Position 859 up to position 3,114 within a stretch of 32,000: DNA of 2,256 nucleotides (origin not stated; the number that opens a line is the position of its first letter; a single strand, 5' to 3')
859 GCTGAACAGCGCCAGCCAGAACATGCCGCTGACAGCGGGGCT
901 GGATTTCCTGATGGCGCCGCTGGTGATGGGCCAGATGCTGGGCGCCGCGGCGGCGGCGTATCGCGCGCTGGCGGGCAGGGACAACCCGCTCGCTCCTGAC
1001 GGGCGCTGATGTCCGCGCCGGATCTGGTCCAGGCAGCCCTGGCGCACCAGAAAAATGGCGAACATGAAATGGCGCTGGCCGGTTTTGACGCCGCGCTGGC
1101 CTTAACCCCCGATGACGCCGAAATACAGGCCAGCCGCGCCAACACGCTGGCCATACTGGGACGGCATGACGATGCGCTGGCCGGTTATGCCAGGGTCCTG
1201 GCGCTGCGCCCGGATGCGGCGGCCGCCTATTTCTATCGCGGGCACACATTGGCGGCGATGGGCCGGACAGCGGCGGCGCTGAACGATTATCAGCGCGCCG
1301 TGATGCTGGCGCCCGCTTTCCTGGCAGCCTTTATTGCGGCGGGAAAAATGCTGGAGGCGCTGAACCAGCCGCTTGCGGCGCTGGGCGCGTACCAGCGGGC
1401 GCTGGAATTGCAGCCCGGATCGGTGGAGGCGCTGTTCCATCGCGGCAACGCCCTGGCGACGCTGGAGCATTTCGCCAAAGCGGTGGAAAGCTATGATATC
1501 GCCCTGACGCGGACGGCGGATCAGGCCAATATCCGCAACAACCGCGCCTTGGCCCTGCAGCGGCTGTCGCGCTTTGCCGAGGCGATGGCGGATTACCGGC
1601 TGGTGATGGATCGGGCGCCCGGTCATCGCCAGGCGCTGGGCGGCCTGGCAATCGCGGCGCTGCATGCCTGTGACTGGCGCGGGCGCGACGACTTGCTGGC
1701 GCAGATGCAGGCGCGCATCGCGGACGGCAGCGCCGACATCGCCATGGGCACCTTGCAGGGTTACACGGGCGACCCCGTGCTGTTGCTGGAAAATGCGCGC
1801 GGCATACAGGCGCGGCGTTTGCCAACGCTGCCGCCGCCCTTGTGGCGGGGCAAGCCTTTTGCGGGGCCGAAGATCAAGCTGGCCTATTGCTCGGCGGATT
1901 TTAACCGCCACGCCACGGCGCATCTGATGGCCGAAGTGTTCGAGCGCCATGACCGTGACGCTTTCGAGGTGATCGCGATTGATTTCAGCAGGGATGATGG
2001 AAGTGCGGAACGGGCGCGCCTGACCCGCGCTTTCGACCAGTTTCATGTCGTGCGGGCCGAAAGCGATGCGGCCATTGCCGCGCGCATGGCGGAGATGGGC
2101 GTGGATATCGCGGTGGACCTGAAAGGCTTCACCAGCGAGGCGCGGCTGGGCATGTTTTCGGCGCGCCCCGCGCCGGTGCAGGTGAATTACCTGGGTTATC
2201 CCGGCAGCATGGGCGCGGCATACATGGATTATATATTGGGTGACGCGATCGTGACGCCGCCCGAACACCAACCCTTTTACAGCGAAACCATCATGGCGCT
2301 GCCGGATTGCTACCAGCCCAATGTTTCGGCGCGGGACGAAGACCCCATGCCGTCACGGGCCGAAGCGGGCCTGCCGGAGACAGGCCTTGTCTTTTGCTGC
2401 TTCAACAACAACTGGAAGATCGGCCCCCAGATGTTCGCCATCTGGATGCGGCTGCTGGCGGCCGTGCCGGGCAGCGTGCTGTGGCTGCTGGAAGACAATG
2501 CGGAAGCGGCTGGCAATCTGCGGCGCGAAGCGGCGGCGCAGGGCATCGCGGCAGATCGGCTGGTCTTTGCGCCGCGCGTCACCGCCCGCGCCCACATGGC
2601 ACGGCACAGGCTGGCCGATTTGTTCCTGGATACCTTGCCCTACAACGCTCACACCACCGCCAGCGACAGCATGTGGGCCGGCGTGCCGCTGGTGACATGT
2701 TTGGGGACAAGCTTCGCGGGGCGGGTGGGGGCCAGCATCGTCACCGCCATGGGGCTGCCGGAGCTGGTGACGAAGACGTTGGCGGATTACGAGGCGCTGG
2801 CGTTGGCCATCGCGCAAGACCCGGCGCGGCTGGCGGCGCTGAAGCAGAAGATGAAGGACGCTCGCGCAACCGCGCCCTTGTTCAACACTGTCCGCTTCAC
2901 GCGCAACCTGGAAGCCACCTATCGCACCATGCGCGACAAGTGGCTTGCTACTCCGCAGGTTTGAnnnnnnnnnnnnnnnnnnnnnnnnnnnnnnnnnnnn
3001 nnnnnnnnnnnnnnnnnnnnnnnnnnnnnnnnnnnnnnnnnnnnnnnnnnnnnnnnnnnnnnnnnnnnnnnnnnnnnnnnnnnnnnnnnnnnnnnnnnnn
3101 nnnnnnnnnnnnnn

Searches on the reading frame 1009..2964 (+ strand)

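Call 48: search_protein_families(library=pfam, proteins=[window:1009-2964:+], max_evalue=0.1)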
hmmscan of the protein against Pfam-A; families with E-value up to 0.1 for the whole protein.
window:1009-2964:+ (651 aa): 19 families
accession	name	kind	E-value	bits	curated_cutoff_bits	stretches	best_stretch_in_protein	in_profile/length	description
PF13844.12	Glyco_transf_41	-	2.2e-82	277.5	25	2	447-634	356-543/543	Glycosyl transferase family 41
PF00515.34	TPR_1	-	5.3e-24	83.4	27.8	4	71-102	1-32/34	Tetratricopeptide repeat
PF07719.23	TPR_2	-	2.4e-22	77.6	27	5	71-103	1-33/34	Tetratricopeptide repeat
PF13414.12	TPR_11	-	7.2e-20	70.8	26.8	3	45-85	2-42/42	TPR repeat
PF13181.12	TPR_8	-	1.7e-13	50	25.7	1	72-103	2-33/34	Tetratricopeptide repeat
PF13371.12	TPR_9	-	3.9e-13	49.6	35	2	52-102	10-60/73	Tetratricopeptide repeat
PF13431.12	TPR_17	-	5.5e-12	45.4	24.4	3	127-159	1-33/34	Tetratricopeptide repeat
PF13432.12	TPR_16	-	1.8e-10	41.5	32.7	3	112-172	4-64/65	Tetratricopeptide repeat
PF13428.12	TPR_14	-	9.6e-09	35.5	23.5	3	106-146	2-42/44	Tetratricopeptide repeat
PF13424.12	TPR_12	-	3.3e-07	30.8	30.1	3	37-98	3-72/77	Tetratricopeptide repeat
PF12569.14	NatA_aux_su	-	0.00055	19.4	33.3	0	140-214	5-79/515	N-terminal acetyltransferase A, auxiliary subunit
PF14559.12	TPR_19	-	0.00075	20.2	25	1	16-73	4-62/68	Tetratricopeptide repeat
PF20308.4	TPR-S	-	0.0027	18.7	27.6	0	19-151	2-100/102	Tetratricopeptide Repeats-Sensor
PF23914.1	TPR_CcmH_CycH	-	0.0045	17.3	42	0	15-97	62-147/158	Cytochrome c-type biogenesis protein H TPR domain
PF13176.12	TPR_7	-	0.0074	16.8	27.9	0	8-37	4-33/36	Tetratricopeptide repeat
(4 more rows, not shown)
